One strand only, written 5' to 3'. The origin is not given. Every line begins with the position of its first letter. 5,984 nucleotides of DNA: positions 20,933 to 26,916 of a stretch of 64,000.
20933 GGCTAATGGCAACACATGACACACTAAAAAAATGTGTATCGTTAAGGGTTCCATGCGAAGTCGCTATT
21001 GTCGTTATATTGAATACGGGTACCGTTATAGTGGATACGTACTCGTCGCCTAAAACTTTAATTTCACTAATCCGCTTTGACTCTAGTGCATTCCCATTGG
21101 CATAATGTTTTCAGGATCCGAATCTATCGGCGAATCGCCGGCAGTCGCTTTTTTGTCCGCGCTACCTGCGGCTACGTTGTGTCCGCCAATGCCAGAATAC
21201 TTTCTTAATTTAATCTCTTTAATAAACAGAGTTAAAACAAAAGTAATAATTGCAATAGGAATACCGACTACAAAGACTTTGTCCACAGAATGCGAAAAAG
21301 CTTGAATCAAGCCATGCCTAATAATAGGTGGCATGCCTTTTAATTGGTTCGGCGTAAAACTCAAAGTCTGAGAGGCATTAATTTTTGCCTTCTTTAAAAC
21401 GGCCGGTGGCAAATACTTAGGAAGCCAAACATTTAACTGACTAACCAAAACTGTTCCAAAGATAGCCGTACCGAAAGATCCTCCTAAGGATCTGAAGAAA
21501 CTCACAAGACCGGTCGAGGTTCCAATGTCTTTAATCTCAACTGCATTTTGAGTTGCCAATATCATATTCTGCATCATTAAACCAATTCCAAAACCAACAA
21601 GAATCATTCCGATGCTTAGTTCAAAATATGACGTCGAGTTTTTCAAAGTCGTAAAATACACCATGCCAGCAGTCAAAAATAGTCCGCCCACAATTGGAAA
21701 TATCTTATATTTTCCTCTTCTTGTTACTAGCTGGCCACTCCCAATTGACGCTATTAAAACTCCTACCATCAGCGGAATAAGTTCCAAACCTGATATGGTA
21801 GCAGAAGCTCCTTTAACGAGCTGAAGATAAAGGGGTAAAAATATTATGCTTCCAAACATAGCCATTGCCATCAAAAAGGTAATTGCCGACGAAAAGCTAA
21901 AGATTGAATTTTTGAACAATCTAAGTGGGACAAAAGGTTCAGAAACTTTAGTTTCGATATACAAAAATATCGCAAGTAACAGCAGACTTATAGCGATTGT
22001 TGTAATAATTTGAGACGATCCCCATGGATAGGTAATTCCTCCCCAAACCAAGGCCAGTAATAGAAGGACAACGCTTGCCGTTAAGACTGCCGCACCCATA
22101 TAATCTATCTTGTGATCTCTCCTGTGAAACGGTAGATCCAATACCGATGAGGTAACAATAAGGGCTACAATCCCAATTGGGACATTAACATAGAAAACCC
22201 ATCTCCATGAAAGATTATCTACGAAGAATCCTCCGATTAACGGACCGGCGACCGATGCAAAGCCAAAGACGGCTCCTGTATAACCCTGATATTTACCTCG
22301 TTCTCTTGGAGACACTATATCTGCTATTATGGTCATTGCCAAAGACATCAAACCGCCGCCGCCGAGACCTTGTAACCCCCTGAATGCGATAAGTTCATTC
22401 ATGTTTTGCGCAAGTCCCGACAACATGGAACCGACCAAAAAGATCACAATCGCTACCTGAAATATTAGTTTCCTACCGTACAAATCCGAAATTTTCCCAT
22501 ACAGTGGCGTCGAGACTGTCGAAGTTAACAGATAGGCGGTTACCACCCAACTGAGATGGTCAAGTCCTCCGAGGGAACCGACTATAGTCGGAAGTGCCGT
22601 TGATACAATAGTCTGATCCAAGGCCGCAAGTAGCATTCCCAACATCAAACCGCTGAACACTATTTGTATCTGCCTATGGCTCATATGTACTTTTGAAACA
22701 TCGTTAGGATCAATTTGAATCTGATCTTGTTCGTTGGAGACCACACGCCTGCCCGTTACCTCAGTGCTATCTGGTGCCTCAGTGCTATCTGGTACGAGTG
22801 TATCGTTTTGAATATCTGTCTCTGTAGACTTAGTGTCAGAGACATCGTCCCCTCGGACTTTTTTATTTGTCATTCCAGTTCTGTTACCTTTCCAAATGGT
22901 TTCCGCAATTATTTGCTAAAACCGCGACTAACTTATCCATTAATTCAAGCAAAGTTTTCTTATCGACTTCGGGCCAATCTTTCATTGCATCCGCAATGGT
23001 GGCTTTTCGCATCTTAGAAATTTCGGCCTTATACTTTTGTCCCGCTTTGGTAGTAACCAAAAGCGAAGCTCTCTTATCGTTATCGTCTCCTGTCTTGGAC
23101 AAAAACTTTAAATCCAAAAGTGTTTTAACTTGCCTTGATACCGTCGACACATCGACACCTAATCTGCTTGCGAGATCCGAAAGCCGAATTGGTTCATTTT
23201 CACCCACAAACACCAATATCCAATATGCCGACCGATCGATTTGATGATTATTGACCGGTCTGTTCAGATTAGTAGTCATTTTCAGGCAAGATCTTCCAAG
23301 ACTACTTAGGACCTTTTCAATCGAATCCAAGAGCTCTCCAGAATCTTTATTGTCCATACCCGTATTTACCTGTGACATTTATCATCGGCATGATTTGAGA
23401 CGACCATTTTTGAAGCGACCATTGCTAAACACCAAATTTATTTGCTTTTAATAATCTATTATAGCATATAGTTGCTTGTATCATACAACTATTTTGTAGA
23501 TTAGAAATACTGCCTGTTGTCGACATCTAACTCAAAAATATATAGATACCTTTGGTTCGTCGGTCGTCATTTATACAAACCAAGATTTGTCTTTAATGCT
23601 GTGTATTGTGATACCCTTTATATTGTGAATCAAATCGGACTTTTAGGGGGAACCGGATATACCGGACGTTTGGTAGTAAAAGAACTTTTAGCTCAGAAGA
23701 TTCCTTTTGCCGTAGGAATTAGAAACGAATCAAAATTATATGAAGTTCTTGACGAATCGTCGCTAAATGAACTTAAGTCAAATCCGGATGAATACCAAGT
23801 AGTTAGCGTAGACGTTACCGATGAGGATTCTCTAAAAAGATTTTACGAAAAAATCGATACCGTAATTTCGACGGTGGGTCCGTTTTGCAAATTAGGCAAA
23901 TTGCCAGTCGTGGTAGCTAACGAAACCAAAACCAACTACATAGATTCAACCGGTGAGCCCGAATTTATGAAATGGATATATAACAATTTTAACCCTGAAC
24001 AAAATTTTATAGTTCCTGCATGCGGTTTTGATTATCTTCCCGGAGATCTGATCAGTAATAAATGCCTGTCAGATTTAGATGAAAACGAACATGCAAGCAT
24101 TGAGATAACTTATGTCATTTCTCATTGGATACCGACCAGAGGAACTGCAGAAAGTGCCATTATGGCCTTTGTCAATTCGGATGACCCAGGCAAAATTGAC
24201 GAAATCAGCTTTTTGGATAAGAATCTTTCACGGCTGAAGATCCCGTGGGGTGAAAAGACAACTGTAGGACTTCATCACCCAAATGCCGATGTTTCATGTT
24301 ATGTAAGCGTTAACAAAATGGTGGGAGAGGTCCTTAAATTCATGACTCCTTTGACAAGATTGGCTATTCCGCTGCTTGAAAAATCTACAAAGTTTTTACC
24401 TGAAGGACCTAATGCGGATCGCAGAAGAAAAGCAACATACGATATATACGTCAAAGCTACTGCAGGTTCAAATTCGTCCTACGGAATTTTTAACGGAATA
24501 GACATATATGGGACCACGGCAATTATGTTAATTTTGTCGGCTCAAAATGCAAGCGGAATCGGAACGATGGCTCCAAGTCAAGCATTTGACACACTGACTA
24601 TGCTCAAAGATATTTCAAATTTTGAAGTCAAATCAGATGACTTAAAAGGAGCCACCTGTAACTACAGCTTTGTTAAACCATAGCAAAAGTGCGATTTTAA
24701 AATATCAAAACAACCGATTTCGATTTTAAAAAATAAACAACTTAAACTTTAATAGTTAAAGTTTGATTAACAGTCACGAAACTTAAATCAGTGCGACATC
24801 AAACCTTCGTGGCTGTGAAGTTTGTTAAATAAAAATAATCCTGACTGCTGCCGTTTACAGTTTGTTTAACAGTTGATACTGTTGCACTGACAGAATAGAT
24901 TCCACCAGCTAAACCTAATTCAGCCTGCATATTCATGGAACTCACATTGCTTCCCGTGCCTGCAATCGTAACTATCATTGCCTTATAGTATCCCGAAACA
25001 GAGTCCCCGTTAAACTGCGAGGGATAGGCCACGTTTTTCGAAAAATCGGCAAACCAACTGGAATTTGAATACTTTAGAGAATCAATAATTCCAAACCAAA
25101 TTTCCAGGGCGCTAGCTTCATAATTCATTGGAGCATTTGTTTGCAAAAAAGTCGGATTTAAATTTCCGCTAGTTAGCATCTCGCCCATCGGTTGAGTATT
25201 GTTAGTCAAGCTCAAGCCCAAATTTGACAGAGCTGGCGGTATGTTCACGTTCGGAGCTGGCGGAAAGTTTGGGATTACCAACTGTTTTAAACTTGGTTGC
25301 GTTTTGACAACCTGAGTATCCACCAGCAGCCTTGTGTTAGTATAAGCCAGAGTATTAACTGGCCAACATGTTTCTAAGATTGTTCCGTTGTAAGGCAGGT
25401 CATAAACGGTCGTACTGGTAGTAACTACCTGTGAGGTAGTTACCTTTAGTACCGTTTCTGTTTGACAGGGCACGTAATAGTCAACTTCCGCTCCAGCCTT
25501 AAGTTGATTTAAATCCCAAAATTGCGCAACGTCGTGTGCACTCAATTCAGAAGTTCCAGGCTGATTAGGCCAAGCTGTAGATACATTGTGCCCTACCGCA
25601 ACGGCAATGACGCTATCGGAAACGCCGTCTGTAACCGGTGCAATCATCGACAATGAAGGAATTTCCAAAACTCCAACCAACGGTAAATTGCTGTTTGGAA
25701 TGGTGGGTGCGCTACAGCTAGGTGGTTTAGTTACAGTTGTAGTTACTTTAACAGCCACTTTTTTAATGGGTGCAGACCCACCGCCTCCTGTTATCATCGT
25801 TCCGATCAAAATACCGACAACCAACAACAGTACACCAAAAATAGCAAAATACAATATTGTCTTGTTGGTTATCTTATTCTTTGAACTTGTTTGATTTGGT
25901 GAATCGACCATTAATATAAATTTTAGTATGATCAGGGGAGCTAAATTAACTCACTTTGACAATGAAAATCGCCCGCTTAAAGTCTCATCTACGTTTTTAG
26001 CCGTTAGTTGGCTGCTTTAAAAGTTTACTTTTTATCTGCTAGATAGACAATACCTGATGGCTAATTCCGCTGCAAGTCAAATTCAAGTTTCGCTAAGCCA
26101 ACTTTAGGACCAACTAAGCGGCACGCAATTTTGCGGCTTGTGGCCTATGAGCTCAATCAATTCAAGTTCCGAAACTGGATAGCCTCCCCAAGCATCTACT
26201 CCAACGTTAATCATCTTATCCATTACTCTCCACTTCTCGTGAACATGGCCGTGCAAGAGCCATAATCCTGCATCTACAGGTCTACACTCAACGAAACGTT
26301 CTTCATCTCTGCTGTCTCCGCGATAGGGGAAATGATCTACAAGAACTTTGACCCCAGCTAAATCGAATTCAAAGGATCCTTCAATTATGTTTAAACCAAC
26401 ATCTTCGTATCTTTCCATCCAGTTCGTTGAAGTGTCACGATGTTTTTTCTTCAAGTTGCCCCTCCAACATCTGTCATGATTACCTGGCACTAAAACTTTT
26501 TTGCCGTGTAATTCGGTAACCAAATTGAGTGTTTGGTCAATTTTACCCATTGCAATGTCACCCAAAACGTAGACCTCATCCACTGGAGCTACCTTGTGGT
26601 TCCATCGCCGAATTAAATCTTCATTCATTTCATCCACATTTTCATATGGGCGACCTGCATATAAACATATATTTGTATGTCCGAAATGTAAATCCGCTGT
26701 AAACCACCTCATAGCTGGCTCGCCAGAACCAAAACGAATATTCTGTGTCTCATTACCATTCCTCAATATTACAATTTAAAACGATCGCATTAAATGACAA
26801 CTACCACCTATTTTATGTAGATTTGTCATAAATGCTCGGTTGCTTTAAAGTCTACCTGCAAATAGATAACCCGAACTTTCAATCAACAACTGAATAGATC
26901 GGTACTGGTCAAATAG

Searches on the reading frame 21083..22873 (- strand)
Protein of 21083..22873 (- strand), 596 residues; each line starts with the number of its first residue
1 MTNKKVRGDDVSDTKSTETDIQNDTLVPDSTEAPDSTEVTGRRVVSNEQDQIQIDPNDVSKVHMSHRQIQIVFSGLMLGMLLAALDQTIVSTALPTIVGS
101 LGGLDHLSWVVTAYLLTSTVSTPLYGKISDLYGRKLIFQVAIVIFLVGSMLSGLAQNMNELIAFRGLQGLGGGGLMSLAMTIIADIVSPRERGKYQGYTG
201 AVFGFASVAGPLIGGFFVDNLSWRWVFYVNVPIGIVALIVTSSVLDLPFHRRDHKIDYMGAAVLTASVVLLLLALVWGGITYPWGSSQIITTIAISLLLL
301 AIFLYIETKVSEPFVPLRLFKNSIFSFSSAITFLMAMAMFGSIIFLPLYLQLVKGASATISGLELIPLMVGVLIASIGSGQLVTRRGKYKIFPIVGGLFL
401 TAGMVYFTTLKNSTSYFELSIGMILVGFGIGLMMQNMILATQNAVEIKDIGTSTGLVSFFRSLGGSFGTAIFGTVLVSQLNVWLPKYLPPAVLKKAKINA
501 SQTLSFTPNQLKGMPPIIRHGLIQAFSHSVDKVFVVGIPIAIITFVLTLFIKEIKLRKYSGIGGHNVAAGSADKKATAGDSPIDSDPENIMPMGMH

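Call 31: search_protein_families(library=pfam, proteins=[window:21083-22873:-], max_evalue=1)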
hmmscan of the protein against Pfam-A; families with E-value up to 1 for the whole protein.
window:21083-22873:- (596 aa): 4 families
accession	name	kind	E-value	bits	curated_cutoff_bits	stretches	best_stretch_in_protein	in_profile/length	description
PF07690.21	MFS_1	-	8.4e-52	176.6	33.4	1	76-469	1-347/347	Major Facilitator Superfamily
PF06609.19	TRI12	-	2.3e-14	53.2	23.2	1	72-488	45-477/599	Fungal trichothecene efflux pump (TRI12)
PF00083.30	Sugar_tr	-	2.8e-11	43.4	22.3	1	107-240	48-187/452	Sugar (and other) transporter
PF02939.21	UcrQ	-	0.37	11.2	25.2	1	501-550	13-62/78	UcrQ family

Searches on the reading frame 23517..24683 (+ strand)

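Call 31: search_protein_families(library=pfam, proteins=[window:23517-24683:+], max_evalue=1)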
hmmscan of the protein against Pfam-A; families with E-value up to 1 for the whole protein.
window:23517-24683:+ (388 aa): 11 families
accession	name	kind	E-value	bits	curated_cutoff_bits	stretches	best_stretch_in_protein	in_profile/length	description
PF13460.12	NAD_binding_10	-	5.6e-09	36.6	27.2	1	44-122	1-70/184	NAD(P)H-binding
PF01370.27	Epimerase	-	3.3e-05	23.9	20.9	1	42-119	3-71/240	NAD dependent epimerase/dehydratase family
PF03435.24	Sacchrp_dh_NADP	-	3.5e-05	24.6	25.1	1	41-145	2-99/129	Saccharopine dehydrogenase NADP binding domain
PF05368.20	NmrA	-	4.4e-05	23.7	27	1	39-121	4-78/298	NmrA-like family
PF01073.25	3Beta_HSD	-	0.00025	20.6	22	1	43-121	3-75/280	3-beta hydroxysteroid dehydrogenase/isomerase family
PF16363.11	GDP_Man_Dehyd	-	0.0004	20.4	27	1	44-113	4-74/332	GDP-mannose 4,6 dehydratase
PF00106.31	adh_short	-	0.02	14.8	26.6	1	44-116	7-74/195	short chain dehydrogenase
PF08659.16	KR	-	0.023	15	22.6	1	43-115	6-77/180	KR domain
PF02719.21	Polysacc_synt_2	-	0.063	12.9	20.2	1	44-117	5-82/293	Polysaccharide biosynthesis protein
PF01118.30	Semialdhyde_dh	-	0.11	13.4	26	1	39-119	1-73/121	Semialdehyde dehydrogenase, NAD binding domain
PF01888.22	CbiD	-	0.2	11.3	25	1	314-344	144-174/254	CbiD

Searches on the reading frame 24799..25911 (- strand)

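Call 31: search_protein_families(library=pfam, proteins=[window:24799-25911:-], max_evalue=1)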
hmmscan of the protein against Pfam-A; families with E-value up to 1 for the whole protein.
window:24799-25911:- (370 aa): 3 families
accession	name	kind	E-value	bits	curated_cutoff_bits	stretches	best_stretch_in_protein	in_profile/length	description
PF04203.18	Sortase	-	1.2e-12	48.1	26.6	1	82-200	1-123/125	Sortase domain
PF15471.11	TMEM171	-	0.037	13.5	27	1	7-39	9-41/320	Transmembrane protein family 171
PF20064.4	DUF6463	-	0.061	13.7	26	1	9-54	40-85/119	Family of unknown function (DUF6463)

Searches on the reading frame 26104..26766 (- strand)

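Call 31: search_protein_families(library=pfam, proteins=[window:26104-26766:-], max_evalue=1)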
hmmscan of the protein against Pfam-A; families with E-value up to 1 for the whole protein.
window:26104-26766:- (220 aa): 2 families
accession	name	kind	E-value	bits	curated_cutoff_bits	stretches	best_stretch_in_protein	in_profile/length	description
PF12850.12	Metallophos_2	-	4e-06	27.4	27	1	51-178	15-119/154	Calcineurin-like phosphoesterase superfamily domain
PF00149.33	Metallophos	-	2.8e-05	25.1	21.5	1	21-176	4-189/191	Calcineurin-like phosphoesterase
